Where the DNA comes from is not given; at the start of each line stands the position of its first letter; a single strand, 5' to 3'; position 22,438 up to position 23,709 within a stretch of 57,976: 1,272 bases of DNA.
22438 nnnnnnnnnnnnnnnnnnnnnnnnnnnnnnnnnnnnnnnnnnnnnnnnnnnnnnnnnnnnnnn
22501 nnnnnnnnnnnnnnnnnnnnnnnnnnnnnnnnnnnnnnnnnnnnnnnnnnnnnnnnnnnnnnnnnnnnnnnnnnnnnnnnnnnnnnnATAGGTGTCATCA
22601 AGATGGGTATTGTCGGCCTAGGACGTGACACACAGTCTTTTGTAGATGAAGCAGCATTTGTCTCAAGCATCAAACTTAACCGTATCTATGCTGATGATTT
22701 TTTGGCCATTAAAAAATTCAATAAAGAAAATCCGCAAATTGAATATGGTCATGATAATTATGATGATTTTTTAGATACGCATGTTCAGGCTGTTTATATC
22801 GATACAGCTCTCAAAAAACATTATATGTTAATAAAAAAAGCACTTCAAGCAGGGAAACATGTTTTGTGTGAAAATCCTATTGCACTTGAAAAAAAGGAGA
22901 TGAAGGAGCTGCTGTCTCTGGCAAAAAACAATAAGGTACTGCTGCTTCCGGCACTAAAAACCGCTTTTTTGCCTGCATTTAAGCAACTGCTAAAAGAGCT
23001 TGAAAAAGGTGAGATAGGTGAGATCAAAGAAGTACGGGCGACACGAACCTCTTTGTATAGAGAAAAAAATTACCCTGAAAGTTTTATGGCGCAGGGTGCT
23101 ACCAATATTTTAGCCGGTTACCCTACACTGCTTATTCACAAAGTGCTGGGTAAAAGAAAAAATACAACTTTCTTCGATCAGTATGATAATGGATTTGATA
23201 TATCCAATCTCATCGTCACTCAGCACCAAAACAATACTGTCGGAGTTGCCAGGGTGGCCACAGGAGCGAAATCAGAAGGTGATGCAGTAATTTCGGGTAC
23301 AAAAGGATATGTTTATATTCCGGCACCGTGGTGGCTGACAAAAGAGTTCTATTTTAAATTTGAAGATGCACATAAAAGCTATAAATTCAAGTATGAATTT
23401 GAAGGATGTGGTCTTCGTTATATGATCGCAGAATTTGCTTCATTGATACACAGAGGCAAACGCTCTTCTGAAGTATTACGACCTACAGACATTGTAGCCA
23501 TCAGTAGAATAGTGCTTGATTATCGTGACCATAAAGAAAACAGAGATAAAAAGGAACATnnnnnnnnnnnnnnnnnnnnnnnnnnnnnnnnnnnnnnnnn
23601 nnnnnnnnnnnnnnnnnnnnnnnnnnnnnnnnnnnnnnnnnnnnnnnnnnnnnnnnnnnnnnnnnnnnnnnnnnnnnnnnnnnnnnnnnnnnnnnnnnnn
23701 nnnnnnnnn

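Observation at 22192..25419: Compact cassette: TagD-type cytidylyltransferase fused to a Gfo/Idh/MocA oxidoreductase, plus a class V aminotransferase and LicD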

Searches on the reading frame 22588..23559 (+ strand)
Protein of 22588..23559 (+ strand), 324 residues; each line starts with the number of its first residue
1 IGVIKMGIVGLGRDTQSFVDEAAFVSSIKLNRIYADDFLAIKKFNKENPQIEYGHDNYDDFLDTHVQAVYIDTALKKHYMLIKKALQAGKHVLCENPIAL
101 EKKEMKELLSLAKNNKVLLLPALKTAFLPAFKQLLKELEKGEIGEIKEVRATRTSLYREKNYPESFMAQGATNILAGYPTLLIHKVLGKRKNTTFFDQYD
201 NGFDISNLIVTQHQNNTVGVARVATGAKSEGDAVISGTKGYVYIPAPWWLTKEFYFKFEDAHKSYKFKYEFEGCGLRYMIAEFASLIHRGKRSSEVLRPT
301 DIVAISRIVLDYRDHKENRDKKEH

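Call 17: search_solved_structures(query=window:22588-23559:+, max_evalue=1e-8, show_alignments=5)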
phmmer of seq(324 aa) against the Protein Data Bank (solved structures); distinct sequences matched with E-value up to 1e-8: 12.
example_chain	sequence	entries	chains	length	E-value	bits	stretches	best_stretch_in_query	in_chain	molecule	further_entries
3e9m_A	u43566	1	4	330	7.7e-20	74.5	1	51-310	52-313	Oxidoreductase, Gfo/Idh/MocA family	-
2o48_X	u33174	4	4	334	2.1e-19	73.1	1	6-298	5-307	Dimeric dihydrodiol dehydrogenase | Trans-1,2-dihydrobenzene-1,2-diol dehydrogenase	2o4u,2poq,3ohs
3evn_A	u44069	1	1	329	2.4e-17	66.3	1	50-308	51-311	Oxidoreductase, Gfo/Idh/MocA family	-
4had_A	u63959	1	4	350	2.1e-14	56.7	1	50-296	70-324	Probable oxidoreductase protein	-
4iq0_A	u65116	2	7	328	9.7e-11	44.6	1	3-207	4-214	Oxidoreductase, Gfo/Idh/MocA family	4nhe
2ho5_A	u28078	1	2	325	1.5e-10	44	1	4-207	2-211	Oxidoreductase, Gfo/Idh/MocA family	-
3f4l_A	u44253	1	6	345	7.4e-10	41.7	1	57-151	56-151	Putative oxidoreductase yhhX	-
3hnp_A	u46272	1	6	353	2.4e-09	40.1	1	6-164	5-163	Oxidoreductase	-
4gqa_A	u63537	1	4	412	6.3e-09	38.7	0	59-168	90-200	NAD binding Oxidoreductase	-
3rcb_A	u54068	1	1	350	6.9e-09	38.5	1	64-154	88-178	Sugar 3-ketoreductase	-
3rbv_A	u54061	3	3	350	6.9e-09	38.5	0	64-154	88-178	Sugar 3-ketoreductase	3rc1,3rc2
3rc7_A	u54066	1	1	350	7.7e-09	38.4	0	64-154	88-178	Sugar 3-ketoreductase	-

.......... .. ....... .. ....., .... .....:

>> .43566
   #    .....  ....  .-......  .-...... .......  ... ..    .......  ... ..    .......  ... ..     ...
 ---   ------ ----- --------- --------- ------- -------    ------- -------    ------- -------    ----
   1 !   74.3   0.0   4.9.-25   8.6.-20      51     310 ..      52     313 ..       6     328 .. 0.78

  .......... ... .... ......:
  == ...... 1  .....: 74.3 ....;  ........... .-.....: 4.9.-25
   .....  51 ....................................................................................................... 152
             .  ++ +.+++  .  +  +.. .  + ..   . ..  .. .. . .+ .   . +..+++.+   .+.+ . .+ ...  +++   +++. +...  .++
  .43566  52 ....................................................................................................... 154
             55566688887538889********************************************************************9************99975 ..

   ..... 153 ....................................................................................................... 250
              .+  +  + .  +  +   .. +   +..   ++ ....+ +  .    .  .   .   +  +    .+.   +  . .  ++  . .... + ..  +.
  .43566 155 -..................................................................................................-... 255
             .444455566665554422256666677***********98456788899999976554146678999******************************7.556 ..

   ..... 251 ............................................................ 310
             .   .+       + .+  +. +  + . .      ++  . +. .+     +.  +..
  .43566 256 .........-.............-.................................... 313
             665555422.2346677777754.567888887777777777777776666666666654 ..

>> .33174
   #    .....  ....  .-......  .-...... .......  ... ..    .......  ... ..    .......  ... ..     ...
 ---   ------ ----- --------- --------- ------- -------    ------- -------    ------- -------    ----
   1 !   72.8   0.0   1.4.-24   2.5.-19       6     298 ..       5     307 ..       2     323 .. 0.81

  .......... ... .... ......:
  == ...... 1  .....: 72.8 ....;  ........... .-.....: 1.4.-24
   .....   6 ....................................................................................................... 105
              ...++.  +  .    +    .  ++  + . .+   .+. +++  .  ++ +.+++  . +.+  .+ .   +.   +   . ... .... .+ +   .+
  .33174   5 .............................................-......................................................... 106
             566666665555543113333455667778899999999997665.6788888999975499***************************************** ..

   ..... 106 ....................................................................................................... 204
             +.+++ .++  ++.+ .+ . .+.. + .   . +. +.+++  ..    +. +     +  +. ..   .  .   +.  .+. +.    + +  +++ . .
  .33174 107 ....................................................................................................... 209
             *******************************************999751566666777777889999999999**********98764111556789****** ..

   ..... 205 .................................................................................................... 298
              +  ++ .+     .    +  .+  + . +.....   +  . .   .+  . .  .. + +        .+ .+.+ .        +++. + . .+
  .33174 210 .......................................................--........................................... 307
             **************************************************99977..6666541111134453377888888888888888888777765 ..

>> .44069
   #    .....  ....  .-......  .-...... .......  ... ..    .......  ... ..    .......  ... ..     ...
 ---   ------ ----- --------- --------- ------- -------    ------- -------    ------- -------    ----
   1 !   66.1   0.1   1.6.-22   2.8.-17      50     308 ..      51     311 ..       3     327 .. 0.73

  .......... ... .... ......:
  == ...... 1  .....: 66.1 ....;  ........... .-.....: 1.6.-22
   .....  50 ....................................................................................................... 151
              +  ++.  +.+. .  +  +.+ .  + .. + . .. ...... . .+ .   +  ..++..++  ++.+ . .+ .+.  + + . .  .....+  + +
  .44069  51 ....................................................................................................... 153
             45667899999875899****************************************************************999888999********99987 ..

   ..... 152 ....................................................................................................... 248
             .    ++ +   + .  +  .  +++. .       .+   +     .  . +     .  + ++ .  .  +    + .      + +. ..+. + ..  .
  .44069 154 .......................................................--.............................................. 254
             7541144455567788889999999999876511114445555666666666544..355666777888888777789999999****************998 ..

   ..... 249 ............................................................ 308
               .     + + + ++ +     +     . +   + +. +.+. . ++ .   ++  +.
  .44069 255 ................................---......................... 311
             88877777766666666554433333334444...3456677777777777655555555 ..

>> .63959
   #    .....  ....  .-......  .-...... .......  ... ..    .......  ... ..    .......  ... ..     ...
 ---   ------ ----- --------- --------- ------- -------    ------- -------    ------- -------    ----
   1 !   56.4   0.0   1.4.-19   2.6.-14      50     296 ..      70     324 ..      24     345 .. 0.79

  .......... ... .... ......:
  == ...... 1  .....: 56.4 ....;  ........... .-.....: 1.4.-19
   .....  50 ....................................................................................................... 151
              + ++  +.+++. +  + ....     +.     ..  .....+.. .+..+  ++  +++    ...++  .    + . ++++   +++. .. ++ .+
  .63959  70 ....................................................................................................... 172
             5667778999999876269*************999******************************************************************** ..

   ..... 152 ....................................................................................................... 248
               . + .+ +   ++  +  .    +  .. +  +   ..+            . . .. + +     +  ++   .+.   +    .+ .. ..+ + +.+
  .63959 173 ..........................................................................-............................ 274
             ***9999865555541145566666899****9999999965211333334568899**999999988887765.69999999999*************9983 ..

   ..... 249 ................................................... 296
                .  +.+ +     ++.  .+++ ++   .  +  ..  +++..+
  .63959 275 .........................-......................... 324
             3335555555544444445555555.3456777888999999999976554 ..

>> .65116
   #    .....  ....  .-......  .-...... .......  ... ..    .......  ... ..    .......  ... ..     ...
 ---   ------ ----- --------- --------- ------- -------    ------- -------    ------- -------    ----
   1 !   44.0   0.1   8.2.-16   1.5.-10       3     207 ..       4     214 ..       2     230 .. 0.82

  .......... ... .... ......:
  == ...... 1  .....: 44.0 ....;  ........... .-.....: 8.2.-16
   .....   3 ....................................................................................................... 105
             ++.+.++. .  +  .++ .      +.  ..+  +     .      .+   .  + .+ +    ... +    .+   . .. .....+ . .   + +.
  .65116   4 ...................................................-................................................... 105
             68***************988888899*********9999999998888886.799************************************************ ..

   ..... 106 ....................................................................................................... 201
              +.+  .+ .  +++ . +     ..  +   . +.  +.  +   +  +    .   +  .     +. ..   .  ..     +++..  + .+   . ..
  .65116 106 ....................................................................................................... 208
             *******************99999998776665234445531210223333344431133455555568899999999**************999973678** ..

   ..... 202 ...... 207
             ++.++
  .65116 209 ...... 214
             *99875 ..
